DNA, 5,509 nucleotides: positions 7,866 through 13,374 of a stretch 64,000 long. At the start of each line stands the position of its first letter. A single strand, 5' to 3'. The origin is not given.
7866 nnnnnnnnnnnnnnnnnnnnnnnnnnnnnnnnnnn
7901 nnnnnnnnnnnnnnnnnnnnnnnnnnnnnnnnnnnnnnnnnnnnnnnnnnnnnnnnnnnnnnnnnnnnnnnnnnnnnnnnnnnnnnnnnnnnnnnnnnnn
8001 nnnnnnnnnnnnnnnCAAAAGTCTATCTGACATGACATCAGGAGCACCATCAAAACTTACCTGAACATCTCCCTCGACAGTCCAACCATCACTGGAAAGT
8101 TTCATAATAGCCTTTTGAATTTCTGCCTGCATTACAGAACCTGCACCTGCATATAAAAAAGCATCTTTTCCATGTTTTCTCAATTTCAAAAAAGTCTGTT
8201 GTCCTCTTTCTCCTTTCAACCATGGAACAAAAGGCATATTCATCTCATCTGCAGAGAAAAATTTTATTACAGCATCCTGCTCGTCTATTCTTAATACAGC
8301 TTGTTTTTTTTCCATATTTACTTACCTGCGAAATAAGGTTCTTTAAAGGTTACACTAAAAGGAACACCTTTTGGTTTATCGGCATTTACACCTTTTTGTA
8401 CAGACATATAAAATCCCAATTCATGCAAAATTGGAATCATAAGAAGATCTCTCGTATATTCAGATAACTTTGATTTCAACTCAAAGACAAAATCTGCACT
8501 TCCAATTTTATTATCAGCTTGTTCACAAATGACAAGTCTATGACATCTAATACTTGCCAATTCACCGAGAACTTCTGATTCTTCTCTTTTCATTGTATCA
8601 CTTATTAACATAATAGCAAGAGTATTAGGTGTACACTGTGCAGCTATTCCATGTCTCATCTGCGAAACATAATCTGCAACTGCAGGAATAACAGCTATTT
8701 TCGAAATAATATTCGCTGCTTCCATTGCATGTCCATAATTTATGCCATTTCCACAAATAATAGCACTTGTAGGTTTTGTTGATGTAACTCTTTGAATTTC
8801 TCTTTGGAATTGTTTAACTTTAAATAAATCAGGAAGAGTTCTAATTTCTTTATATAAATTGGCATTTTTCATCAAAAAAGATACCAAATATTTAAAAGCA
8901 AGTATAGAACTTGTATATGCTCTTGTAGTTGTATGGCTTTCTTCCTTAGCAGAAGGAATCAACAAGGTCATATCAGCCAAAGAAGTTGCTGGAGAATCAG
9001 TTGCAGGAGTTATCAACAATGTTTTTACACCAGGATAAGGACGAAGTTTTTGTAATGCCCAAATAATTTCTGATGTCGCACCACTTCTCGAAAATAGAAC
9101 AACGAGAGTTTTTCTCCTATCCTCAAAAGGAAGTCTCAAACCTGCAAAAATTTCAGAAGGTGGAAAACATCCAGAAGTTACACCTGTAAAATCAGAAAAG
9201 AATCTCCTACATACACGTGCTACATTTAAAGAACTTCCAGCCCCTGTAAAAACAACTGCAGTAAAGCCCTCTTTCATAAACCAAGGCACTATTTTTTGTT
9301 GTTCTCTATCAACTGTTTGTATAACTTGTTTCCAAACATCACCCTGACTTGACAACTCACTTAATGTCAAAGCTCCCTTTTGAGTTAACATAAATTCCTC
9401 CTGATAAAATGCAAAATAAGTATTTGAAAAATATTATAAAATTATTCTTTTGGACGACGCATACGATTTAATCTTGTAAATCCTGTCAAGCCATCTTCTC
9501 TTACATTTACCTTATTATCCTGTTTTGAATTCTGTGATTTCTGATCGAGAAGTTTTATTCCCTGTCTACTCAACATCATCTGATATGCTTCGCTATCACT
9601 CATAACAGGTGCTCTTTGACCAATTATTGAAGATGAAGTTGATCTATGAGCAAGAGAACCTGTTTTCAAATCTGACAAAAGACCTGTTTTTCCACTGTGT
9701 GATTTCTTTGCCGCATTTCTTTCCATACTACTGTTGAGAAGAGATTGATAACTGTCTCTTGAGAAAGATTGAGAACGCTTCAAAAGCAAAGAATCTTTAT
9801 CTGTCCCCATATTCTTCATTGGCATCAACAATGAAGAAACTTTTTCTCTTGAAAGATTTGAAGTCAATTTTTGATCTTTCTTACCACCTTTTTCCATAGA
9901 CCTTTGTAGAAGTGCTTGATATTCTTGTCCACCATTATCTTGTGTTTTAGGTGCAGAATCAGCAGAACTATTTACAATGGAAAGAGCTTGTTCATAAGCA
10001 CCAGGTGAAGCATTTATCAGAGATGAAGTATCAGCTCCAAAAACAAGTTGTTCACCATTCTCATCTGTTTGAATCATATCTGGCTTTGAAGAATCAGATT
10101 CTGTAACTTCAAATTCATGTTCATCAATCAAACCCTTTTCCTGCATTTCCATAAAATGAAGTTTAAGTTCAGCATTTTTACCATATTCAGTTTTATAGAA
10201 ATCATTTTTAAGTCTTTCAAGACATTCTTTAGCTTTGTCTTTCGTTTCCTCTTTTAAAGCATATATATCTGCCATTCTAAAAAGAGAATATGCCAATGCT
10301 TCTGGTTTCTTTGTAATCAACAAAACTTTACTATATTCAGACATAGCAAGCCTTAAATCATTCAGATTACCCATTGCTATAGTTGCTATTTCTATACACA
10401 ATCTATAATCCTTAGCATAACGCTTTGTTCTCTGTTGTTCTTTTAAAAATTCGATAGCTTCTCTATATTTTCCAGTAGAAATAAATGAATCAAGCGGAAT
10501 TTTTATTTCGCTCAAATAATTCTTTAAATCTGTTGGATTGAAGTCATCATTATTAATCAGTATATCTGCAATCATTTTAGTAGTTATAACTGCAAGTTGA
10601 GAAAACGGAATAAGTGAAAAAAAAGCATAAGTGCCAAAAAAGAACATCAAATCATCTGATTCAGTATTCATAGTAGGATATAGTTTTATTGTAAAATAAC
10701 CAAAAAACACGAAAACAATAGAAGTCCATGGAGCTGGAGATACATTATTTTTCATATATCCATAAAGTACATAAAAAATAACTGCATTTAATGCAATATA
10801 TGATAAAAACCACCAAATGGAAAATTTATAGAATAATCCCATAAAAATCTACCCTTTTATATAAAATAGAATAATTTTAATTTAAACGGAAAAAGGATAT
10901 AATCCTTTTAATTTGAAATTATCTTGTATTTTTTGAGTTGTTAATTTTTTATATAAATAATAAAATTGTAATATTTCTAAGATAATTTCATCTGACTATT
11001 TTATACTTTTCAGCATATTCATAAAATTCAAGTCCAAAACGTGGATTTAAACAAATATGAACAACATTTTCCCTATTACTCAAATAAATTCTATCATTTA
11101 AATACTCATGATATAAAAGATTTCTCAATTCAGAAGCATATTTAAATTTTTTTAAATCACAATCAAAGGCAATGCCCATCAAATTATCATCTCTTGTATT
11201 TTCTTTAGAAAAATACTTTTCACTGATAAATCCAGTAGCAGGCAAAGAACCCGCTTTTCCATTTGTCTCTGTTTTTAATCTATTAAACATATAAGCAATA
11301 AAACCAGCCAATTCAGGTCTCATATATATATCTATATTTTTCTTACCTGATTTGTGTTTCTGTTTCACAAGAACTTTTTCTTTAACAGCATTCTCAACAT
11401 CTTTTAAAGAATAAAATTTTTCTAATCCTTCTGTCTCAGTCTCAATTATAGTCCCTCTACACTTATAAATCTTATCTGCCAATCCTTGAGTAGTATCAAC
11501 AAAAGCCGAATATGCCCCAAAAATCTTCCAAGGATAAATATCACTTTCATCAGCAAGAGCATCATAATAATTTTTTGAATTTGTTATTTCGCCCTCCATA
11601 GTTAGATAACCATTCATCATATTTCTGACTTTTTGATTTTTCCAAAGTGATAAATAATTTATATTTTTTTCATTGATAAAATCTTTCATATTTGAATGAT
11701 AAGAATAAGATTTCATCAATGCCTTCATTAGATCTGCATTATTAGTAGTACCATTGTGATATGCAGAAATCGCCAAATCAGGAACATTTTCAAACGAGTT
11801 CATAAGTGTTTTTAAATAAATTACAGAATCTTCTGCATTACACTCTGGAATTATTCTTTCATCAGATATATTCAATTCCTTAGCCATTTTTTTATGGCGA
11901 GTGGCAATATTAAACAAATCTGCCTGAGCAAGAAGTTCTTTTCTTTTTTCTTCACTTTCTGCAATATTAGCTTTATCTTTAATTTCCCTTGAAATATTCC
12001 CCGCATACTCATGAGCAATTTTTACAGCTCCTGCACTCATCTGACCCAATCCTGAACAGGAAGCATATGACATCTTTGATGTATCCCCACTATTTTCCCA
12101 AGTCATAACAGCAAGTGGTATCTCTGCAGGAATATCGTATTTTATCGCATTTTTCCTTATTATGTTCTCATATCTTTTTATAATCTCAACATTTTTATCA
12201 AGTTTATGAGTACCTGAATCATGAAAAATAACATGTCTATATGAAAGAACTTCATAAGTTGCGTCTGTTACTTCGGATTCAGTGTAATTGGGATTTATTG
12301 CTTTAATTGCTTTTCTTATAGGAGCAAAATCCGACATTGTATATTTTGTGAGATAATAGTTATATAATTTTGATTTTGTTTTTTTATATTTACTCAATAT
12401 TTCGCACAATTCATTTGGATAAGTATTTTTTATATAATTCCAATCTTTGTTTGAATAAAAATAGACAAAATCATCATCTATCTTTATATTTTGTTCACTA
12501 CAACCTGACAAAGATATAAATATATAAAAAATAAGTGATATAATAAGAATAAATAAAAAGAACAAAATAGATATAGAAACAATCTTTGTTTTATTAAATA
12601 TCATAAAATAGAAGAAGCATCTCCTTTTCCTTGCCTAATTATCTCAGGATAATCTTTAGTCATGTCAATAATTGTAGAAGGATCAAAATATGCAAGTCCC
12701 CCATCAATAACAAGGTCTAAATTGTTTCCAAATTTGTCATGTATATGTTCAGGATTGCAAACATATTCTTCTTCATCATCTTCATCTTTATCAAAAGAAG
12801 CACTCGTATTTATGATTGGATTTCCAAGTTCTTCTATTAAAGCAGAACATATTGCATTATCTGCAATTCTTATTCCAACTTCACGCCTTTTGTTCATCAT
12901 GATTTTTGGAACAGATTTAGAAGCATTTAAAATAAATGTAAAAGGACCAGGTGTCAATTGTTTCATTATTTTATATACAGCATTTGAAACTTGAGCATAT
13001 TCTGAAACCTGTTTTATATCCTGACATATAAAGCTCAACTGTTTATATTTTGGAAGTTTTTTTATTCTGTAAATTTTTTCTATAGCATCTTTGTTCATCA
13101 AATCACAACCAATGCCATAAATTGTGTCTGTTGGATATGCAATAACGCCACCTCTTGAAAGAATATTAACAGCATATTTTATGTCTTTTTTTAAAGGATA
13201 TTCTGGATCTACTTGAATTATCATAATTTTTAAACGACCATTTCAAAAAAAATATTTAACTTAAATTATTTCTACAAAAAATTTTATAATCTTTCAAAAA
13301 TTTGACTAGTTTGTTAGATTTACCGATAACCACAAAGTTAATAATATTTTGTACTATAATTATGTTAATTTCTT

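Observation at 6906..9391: Orphan FlhA cytoplasmic-domain paralogue fused to a novel N-terminus, translationally coupled to a double-SIS protein and rph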

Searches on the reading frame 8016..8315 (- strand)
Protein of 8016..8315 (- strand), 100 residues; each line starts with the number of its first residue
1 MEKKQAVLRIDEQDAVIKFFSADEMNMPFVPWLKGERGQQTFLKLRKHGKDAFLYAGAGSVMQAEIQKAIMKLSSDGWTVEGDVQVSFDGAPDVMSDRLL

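Call 50: predict_structure(alignment_id=A2)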
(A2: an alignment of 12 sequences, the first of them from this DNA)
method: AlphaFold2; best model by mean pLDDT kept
length: 100 residues; sequences in the alignment: 12
mean_pLDDT: 65.8   pTM: 0.48
mean pLDDT of the five models: 65.8, 64.0, 62.3, 62.0, 60.3
residues with pLDDT >= 90: 2; 70-90: 46; 50-70: 25; < 50: 27
segments of 3 or more residues with pLDDT < 50: 1-17, 24-28, 98-100
pLDDT, mean of each block of 10 residues (from residue 1): 38 44 49 71 86 73 74 87 81 54
secondary structure, 60 per line:
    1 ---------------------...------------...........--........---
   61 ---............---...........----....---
elements in order: E37-47 E50-57 H64-75 E79-89 H94-97

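Call 56: find_homologous_proteins(query=A2, max_evalue=0.001)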
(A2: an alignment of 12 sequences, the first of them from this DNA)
Query A2 (12 sequences) (100 aa, profile of the alignment): 2 proteins with E <= 0.001 among 496 candidates.
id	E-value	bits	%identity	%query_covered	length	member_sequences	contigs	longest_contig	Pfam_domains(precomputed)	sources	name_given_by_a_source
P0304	1.4e-11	62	39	49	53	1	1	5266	-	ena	-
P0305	6.0e-9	53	85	48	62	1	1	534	-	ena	-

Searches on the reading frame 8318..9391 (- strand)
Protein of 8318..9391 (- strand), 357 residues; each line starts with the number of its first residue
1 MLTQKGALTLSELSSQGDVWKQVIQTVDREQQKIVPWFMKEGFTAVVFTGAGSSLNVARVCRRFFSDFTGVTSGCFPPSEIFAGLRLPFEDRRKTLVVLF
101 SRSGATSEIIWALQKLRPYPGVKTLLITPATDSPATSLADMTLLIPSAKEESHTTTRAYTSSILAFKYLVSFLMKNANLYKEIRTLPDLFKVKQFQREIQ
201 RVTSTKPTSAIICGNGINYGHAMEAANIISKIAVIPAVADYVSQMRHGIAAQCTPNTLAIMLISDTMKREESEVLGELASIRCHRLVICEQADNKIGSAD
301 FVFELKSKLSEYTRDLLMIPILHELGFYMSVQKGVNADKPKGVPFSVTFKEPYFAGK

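Call 3: search_protein_families(library=pfam, proteins=[window:8318-9391:-], max_evalue=0.01)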
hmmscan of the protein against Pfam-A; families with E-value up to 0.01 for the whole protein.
window:8318-9391:- (357 aa): 1 family
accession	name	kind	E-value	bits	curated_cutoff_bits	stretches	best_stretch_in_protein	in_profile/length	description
PF01380.27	SIS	-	2.9e-18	66.4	25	2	46-168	8-127/131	SIS domain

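Call 4: search_protein_families(library=ncbifam, proteins=[window:8318-9391:-], max_evalue=0.01)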
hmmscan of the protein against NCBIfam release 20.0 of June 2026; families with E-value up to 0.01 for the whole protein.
window:8318-9391:- (357 aa): 10 families
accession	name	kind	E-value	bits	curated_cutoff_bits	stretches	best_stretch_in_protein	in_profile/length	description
NF041128.1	glucosaP_deam_GlmD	equivalog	1.2e-23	83.9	580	1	45-341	33-315/323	glucosamine-6-phosphate deaminase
TIGR01135.1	glmS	equivalog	2.8e-23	82.2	418.05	1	12-348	256-605/607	glutamine--fructose-6-phosphate transaminase (isomerizing)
NF001484.0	PRK00331.1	subfamily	1.4e-22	79.9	381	1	12-348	257-599/601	isomerizing glutamine--fructose-6-phosphate transaminase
TIGR02815.1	agaS_fam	subfamily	6e-14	51.8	529.2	1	7-341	3-355/372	putative sugar isomerase, AgaS family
NF046059.1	NagB_SO3506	equivalog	5.7e-10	39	430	1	94-261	87-253/330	glucosamine-6-phosphate deaminase NagB-II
NF008458.0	PRK11337.1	equivalog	6.2e-05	22.1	378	1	95-173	190-265/293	MurR/RpiR family transcriptional regulator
TIGR03127.2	RuMP_HxlB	equivalog_domain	0.00017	21.5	160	1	95-159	74-139/178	6-phospho-3-hexuloisomerase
NF008481.0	PRK11382.1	equivalog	0.0021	17.3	430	0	32-142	33-140/340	fructoselysine 6-phosphate deglycase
TIGR02128.1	G6PI_arch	equivalog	0.0023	16.9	213.9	1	41-128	20-100/308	bifunctional phosphoglucose/phosphomannose isomerase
TIGR00393.1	kpsF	subfamily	0.0034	17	203.7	1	46-165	3-117/268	KpsF/GutQ family sugar-phosphate isomerase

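Call 30: search_protein_families(library=padloc, proteins=[window:8318-9391:-], max_evalue=0.01)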
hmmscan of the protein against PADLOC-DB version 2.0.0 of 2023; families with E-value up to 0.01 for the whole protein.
window:8318-9391:- (357 aa): 0 families

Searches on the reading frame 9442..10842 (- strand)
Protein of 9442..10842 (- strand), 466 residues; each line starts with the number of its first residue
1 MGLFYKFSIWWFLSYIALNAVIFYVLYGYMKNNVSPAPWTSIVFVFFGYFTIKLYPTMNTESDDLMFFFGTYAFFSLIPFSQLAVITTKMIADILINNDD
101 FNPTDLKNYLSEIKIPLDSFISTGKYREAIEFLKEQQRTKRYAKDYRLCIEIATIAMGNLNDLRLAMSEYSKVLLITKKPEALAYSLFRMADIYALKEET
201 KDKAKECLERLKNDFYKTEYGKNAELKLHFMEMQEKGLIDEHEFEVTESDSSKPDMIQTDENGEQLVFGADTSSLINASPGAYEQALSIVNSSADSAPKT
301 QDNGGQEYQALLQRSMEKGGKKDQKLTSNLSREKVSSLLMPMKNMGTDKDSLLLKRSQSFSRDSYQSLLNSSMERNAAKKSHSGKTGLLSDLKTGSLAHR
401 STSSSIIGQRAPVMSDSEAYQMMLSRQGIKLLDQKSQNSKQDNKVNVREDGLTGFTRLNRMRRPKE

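Call 3: search_protein_families(library=pfam, proteins=[window:9442-10842:-], max_evalue=0.01)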
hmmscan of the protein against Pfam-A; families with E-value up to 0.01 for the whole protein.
window:9442-10842:- (466 aa): 0 families

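Call 30: search_protein_families(library=padloc, proteins=[window:9442-10842:-], max_evalue=0.01)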
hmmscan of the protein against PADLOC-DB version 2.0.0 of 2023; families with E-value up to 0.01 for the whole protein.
window:9442-10842:- (466 aa): 0 families

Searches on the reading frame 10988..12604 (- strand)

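Call 3: search_protein_families(library=pfam, proteins=[window:10988-12604:-], max_evalue=0.01)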
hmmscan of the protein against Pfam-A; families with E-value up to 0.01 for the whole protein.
window:10988-12604:- (538 aa): 1 family
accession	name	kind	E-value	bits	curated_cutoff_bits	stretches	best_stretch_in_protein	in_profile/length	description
PF01464.25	SLT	-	0.00017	21.6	21.3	1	235-291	49-103/117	Transglycosylase SLT domain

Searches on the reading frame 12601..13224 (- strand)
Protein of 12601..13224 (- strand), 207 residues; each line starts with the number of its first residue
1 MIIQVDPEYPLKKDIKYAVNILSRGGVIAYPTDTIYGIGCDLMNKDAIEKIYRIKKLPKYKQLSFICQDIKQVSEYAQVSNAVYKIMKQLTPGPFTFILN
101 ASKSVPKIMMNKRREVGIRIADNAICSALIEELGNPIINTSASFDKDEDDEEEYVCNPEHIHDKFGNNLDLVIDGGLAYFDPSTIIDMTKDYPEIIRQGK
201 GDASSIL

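Call 68: search_protein_families(library=pfam, proteins=[window:12601-13224:-], max_evalue=0.0001)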
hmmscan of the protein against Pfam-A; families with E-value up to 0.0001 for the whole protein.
window:12601-13224:- (207 aa): 1 family
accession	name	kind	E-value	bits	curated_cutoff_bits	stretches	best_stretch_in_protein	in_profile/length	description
PF01300.24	Sua5_yciO_yrdC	-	1.1e-54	185.1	25.1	1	21-199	2-178/178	Telomere recombination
